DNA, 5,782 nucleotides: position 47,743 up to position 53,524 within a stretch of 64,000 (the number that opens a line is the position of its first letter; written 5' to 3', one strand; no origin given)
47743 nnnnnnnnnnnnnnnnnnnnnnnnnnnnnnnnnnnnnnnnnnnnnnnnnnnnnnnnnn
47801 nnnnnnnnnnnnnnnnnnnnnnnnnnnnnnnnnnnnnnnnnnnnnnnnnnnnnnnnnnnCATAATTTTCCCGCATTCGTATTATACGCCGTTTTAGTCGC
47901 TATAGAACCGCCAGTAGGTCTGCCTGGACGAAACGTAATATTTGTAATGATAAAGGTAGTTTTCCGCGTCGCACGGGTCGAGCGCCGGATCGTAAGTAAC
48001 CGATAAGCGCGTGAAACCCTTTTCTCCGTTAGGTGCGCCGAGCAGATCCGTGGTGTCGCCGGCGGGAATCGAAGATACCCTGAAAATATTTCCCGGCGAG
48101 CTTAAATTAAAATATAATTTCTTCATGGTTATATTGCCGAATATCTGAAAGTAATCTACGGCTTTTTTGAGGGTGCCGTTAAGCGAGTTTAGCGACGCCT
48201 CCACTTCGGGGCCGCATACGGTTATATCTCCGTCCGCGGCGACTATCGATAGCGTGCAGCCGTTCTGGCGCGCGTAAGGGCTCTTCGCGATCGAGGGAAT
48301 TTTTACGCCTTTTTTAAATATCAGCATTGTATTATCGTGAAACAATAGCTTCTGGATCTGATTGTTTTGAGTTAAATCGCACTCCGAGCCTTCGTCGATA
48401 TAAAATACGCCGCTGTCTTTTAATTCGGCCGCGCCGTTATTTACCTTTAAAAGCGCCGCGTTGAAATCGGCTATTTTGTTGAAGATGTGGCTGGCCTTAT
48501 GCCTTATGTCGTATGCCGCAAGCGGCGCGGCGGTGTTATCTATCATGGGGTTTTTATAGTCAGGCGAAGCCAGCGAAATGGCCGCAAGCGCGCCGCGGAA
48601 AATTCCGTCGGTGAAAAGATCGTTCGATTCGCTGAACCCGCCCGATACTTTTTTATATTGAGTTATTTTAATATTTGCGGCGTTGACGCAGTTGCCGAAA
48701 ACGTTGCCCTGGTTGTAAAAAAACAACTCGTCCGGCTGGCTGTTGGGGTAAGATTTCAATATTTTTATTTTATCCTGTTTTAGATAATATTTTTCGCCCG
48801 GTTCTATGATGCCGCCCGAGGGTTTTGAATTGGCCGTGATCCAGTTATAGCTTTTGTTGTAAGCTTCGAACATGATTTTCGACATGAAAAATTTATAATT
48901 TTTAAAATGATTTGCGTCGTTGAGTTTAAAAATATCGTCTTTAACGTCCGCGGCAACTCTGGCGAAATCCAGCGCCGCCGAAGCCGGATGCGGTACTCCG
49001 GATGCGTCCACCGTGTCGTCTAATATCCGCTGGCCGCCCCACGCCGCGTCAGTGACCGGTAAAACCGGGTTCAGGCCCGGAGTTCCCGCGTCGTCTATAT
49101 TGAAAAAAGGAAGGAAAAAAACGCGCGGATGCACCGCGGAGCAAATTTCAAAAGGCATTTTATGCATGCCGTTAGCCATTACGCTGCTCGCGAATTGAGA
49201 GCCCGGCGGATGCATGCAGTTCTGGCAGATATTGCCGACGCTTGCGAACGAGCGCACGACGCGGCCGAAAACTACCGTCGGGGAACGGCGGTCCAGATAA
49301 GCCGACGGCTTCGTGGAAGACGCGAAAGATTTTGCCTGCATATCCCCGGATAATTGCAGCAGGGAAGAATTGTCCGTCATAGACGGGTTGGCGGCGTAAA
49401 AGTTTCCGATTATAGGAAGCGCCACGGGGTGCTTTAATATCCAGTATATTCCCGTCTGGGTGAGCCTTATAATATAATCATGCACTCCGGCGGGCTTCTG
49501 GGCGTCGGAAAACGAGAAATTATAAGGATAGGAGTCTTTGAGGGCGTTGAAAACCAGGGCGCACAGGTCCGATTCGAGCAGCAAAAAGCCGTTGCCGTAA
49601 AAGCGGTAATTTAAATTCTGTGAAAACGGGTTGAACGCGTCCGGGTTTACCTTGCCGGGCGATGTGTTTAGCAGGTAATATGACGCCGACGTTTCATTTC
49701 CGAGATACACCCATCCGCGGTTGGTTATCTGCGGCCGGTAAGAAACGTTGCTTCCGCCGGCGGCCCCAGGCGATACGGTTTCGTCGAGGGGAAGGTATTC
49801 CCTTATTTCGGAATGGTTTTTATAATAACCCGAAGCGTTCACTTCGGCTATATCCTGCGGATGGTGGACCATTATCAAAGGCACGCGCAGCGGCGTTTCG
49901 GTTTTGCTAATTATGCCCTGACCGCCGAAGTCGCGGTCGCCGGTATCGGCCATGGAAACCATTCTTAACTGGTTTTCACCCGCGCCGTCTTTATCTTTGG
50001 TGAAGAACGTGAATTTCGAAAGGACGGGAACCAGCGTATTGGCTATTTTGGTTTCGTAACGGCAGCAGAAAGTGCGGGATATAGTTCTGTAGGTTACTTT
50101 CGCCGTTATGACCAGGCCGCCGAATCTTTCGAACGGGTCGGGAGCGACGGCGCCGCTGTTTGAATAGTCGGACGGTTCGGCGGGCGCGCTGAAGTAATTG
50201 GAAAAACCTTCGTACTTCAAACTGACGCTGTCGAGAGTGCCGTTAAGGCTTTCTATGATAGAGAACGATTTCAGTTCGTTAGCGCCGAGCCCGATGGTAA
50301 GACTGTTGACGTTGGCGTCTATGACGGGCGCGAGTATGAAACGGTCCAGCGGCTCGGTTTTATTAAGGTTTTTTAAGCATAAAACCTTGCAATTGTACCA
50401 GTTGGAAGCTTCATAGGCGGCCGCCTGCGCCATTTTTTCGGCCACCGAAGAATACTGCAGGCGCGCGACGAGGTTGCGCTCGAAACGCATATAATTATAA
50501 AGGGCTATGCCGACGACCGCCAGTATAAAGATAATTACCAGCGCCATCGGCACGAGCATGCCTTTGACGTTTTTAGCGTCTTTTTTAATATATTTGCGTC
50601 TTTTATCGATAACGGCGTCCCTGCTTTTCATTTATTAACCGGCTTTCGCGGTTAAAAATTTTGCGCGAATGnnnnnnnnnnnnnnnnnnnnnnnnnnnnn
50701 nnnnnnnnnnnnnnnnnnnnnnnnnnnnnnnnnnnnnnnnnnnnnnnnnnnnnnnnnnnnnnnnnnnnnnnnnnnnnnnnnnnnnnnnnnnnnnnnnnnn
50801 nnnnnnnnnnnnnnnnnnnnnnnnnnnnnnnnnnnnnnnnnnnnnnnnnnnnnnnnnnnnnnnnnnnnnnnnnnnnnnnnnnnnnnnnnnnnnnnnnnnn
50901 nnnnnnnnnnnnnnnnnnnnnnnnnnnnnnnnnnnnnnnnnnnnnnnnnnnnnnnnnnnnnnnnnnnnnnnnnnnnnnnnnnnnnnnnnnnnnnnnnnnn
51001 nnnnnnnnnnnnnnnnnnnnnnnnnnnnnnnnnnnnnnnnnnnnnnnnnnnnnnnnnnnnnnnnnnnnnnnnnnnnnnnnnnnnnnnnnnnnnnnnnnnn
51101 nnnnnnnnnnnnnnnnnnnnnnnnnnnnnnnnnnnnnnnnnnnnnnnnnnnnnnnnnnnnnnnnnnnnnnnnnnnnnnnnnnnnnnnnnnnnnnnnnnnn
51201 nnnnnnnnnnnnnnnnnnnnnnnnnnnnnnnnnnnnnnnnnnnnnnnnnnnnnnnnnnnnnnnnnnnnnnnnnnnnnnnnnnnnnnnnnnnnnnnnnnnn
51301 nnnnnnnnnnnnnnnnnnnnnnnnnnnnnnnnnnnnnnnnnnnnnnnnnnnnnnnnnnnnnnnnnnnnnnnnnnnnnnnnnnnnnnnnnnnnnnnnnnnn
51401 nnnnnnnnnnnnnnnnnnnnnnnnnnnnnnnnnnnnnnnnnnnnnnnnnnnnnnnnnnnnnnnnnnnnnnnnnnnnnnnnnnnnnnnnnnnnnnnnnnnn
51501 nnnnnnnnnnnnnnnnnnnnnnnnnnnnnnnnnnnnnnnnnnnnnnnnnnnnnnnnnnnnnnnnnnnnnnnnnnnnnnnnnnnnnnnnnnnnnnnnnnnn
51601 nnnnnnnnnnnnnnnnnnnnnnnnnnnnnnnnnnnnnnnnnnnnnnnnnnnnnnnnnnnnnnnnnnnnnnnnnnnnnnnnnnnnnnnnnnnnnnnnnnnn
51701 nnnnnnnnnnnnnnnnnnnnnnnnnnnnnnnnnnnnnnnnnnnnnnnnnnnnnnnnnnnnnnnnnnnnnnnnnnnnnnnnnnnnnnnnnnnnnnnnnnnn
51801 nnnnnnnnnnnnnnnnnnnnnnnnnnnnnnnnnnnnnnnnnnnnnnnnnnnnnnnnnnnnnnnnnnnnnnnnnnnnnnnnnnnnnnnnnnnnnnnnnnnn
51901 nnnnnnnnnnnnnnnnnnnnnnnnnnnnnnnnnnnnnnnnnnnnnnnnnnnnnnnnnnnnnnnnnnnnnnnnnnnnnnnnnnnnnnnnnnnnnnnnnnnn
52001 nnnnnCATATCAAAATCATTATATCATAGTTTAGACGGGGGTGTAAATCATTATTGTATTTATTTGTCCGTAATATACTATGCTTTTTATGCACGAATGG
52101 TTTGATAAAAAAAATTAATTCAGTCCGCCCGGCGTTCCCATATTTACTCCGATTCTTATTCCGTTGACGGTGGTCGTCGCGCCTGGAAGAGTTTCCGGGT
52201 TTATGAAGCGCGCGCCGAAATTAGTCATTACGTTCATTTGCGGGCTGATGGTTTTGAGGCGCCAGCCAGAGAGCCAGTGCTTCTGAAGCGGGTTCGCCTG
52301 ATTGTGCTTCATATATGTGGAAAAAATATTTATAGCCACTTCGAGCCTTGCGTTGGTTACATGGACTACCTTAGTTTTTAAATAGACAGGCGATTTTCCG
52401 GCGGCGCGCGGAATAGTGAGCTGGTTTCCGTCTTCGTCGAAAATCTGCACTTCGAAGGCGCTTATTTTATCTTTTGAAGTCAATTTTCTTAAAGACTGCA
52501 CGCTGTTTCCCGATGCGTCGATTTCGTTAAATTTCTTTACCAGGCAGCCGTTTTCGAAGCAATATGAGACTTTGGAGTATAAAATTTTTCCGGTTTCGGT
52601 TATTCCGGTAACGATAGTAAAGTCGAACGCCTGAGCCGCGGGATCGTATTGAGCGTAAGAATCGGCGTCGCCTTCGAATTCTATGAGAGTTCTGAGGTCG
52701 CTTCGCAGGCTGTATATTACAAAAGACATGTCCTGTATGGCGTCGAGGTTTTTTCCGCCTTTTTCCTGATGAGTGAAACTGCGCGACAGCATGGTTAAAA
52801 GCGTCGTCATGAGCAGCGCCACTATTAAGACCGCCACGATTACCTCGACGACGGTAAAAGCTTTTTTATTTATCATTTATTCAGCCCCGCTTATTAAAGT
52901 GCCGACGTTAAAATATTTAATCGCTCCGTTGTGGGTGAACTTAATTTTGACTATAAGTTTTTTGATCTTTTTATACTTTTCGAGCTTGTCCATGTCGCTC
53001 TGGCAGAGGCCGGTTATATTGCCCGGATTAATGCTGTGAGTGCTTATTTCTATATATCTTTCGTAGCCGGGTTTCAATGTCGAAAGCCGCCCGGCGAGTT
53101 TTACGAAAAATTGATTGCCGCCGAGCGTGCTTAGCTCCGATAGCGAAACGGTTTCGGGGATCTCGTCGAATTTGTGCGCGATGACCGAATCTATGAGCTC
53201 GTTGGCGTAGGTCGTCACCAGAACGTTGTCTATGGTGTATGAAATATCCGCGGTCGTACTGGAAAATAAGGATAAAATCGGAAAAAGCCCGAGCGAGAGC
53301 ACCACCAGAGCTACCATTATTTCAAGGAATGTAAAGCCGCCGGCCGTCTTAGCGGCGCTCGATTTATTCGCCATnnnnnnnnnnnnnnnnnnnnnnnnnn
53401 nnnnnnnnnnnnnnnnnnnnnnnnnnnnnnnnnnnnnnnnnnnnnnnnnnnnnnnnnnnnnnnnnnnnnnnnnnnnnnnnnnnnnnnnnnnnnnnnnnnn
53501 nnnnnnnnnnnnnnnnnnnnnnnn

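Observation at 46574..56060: Tandem, diverged duplication of a three-gene pseudopilus-tip-like module with giant ~900-aa PilX/GspK-like subunits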

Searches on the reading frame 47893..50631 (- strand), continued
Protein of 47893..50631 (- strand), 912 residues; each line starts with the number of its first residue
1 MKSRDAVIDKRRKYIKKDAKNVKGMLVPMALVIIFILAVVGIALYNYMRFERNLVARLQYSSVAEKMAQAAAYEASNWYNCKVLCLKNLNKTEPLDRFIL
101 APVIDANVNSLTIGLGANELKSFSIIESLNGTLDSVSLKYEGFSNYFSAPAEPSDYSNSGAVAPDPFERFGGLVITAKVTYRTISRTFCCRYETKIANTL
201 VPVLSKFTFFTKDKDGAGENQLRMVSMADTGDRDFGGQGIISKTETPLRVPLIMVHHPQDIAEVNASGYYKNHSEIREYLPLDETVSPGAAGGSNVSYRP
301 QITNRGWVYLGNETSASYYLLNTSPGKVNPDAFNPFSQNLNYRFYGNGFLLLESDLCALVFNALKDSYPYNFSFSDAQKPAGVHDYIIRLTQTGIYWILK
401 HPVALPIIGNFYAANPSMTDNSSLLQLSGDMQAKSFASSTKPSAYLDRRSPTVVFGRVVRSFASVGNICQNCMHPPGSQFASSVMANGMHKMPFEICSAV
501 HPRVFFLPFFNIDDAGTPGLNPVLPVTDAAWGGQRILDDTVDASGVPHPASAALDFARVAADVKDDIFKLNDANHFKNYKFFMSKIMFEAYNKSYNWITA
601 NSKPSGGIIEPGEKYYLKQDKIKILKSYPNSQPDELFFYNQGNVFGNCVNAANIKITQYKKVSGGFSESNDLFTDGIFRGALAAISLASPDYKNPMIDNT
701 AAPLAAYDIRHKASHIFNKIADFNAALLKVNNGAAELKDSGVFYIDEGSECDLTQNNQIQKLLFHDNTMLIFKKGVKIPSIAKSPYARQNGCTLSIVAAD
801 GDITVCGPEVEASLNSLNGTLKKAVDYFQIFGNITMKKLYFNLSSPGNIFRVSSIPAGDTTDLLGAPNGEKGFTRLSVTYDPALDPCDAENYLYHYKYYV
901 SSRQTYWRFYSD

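Call 93: search_protein_families(library=pfam, proteins=[L014:9171-9893:+, L015:9004-10026:+, L008:4627-5385:+, L008:3793-4395:+, L012:5201-5704:+, L008:9014-10420:+, L006:14121-15311:+, L003:7803-9083:+, L017:13850-14695:+, L015:14257-16041:+], max_evalue=0.01)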
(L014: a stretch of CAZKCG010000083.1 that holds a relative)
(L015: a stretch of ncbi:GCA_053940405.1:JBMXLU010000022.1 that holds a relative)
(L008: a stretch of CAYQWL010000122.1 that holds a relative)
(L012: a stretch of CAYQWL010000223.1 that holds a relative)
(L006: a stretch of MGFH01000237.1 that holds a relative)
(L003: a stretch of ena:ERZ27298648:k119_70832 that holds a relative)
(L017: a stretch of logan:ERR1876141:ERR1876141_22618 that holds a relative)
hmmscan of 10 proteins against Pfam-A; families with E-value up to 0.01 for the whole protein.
L014:9171-9893:+ (240 aa): 1 family
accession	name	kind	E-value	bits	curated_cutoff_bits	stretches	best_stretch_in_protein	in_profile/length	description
PF04773.18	FecR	-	6.4e-09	36.6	24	1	78-170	3-96/97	FecR protein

L015:9004-10026:+ (340 aa): 0 families

L008:4627-5385:+ (252 aa): 1 family
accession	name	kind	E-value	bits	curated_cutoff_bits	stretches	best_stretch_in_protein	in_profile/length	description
PF04773.18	FecR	-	2.4e-06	28.3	24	1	83-165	11-96/97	FecR protein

L008:3793-4395:+ (200 aa): 3 families
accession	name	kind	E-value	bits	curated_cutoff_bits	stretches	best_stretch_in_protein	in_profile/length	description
PF08281.18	Sigma70_r4_2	-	7.4e-13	48.4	25.7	1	139-190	2-53/54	Sigma-70, region 4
PF04542.20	Sigma70_r2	-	7.8e-12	45.3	24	1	31-98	1-70/71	Sigma-70 region 2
PF04545.22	Sigma70_r4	-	2.7e-06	27.2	24.1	1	145-189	2-46/50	Sigma-70, region 4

L012:5201-5704:+ (168 aa): 1 family
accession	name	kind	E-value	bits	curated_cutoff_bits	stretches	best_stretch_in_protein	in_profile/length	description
PF04542.20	Sigma70_r2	-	7.8e-11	42.1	24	1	47-114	1-70/71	Sigma-70 region 2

L008:9014-10420:+ (468 aa): 1 family
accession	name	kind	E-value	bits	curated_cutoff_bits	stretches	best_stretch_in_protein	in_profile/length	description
PF04773.18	FecR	-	0.00079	20.3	24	1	180-279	7-96/97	FecR protein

L006:14121-15311:+ (396 aa): 1 family
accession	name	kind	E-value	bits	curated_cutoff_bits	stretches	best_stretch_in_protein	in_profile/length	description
PF04773.18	FecR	-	1.1e-05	26.2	24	1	189-278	3-97/97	FecR protein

L003:7803-9083:+ (426 aa): 1 family
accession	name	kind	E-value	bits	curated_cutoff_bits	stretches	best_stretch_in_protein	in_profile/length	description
PF04773.18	FecR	-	0.0099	16.7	24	0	245-303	42-97/97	FecR protein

L017:13850-14695:+ (281 aa): 0 families

L015:14257-16041:+ (594 aa): 0 families

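Call 96: search_protein_families(library=ncbifam, alignment_id=A2, max_evalue=0.01)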
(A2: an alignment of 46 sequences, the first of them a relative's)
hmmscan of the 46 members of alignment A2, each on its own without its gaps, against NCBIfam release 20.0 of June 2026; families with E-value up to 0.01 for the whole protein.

A. member 1, P0043 (666 aa): 0 families

B. families by the number of members that match (of 46 scanned): 2 families
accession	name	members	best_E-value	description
NF037980.1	T2SS_GspK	2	0.0021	type II secretion system minor pseudopilin GspK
NF008171.0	PRK10918.1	1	0.0095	phosphate ABC transporter substrate-binding protein PstS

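Call 97: search_solved_structures(query=A5, max_evalue=10)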
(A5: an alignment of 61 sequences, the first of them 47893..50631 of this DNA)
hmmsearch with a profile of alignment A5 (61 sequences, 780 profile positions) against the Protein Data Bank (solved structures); distinct sequences matched with E-value up to 10: 5.
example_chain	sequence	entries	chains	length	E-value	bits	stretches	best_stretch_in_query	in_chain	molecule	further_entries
9xxw_A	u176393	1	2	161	0.12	14.1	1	526-612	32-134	predicted anti-CRISPR, ACZ01644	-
2yms_B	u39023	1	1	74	1.2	10.8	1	270-294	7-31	OUTER MEMBRANE PROTEIN ASSEMBLY FACTOR BAMB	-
4r71_B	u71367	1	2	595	2.2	9.9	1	705-771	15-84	RNA-directed RNA polymerase beta chain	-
3mmp_G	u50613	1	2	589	2.3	9.9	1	705-771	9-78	RNA-directed RNA polymerase beta chain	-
4q7j_C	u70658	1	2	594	2.4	9.9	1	705-771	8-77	Q beta replicase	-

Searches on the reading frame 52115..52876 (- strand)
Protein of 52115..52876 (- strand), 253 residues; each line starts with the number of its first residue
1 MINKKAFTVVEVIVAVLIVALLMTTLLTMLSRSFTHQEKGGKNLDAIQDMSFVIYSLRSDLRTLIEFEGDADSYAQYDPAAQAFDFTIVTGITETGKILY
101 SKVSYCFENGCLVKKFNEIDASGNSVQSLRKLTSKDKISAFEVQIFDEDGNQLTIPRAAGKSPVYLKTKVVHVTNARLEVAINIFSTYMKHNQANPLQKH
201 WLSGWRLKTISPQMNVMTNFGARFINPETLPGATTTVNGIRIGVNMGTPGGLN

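Call 4: search_protein_families(library=pfam, proteins=[window:52115-52876:-], max_evalue=1)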
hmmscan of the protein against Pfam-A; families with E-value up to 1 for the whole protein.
window:52115-52876:- (253 aa): 2 families
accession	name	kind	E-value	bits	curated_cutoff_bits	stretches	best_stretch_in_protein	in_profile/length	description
PF07963.17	N_methyl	-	0.0016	18.4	21.2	1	3-26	3-26/27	Prokaryotic N-terminal methylation motif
PF13783.11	DUF4177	-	0.2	12.4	25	1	187-223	21-55/65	Domain of unknown function (DUF4177)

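Call 5: search_protein_families(library=ncbifam, proteins=[window:52115-52876:-], max_evalue=1)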
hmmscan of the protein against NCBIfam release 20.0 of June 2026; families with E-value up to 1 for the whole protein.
window:52115-52876:- (253 aa): 12 families
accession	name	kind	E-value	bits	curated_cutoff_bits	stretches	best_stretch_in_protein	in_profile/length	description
NF041013.1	T4P_ComGE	equivalog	2.6e-06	27.5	49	1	3-50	2-49/83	competence type IV pilus minor pilin ComGE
NF041002.1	pilin_ComGF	equivalog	0.0052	17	80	1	4-44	1-40/139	competence type IV pilus minor pilin ComGF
TIGR02599.1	TIGR02599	subfamily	0.0058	15.9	256.5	1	6-36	1-31/361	Verru_Chthon cassette protein C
NF038303.1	EPS_HpsB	equivalog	0.016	15.2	150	1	4-27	2-25/211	hormogonium polysaccharide secretion pseudopilin HpsB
NF047828.1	T3SSXpsI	equivalog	0.022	14.8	150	1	5-33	2-30/132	type II secretion system protein XpsI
TIGR02532.1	IV_pilin_GFxxxE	domain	0.024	14.5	16.3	1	5-26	2-23/24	prepilin-type N-terminal cleavage/methylation domain-containing protein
NF040982.1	ComGD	equivalog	0.026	14.9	70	1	4-38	1-35/139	competence type IV pilus minor pilin ComGD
NF040999.1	pilin_ComGC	equivalog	0.026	14.7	75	1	4-45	1-43/84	competence type IV pilus major pilin ComGC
TIGR01711.1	gspJ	equivalog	0.077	12.8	64.85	1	6-72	2-68/192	type II secretion system minor pseudopilin GspJ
NF005167.0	PRK06638.2-2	equivalog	0.11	12.3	137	1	3-56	88-138/176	NADH-quinone oxidoreductase subunit J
TIGR01707.1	gspI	equivalog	0.15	12.5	44.35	1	7-35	2-30/101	type II secretion system minor pseudopilin GspI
TIGR02598.1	TIGR02598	subfamily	0.15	12.2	51.4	1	6-31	1-26/151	Verru_Chthon cassette protein B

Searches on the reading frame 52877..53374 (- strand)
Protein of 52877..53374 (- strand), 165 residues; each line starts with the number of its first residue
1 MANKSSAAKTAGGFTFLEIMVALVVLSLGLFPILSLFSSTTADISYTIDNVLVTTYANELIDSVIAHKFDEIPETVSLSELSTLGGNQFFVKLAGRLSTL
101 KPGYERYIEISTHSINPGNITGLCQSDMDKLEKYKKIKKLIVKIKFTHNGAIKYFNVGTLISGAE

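Call 4: search_protein_families(library=pfam, proteins=[window:52877-53374:-], max_evalue=1)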
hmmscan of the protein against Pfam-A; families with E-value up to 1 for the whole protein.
window:52877-53374:- (165 aa): 1 family
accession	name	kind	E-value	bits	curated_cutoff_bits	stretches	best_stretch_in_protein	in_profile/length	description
PF07963.17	N_methyl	-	9.7e-05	22.2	21.2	1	12-30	5-23/27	Prokaryotic N-terminal methylation motif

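Call 5: search_protein_families(library=ncbifam, proteins=[window:52877-53374:-], max_evalue=1)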
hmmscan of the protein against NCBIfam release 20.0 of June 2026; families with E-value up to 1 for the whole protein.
window:52877-53374:- (165 aa): 10 families
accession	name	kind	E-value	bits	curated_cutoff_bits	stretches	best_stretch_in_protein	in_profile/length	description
TIGR02523.1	type_IV_pilV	equivalog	3e-05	24.5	52.2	1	12-67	2-57/139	type IV pilus modification protein PilV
NF041002.1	pilin_ComGF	equivalog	0.00092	19.4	80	1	13-46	3-36/139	competence type IV pilus minor pilin ComGF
TIGR02532.1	IV_pilin_GFxxxE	domain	0.0013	18.5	16.3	1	12-30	2-20/24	prepilin-type N-terminal cleavage/methylation domain-containing protein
TIGR01707.1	gspI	equivalog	0.0014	19.1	44.35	1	13-59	1-47/101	type II secretion system minor pseudopilin GspI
NF047828.1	T3SSXpsI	equivalog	0.019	15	150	1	13-64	3-54/132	type II secretion system protein XpsI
TIGR01948.1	rnfE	subfamily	0.052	13.1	213.4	1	24-65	15-56/196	RnfABCDGE type electron transport complex subunit E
NF041013.1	T4P_ComGE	equivalog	0.062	13.4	49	1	13-40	5-32/83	competence type IV pilus minor pilin ComGE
NF038304.1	EPS_HpsC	equivalog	0.094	12.3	200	1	4-36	13-45/318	hormogonium polysaccharide secretion pseudopilin HpsC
TIGR01710.1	typeII_sec_gspG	equivalog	0.25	11.4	88.85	1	13-28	2-17/134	type II secretion system major pseudopilin GspG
TIGR01708.2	typeII_sec_gspH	equivalog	0.25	11.3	80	1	13-30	3-20/169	type II secretion system minor pseudopilin GspH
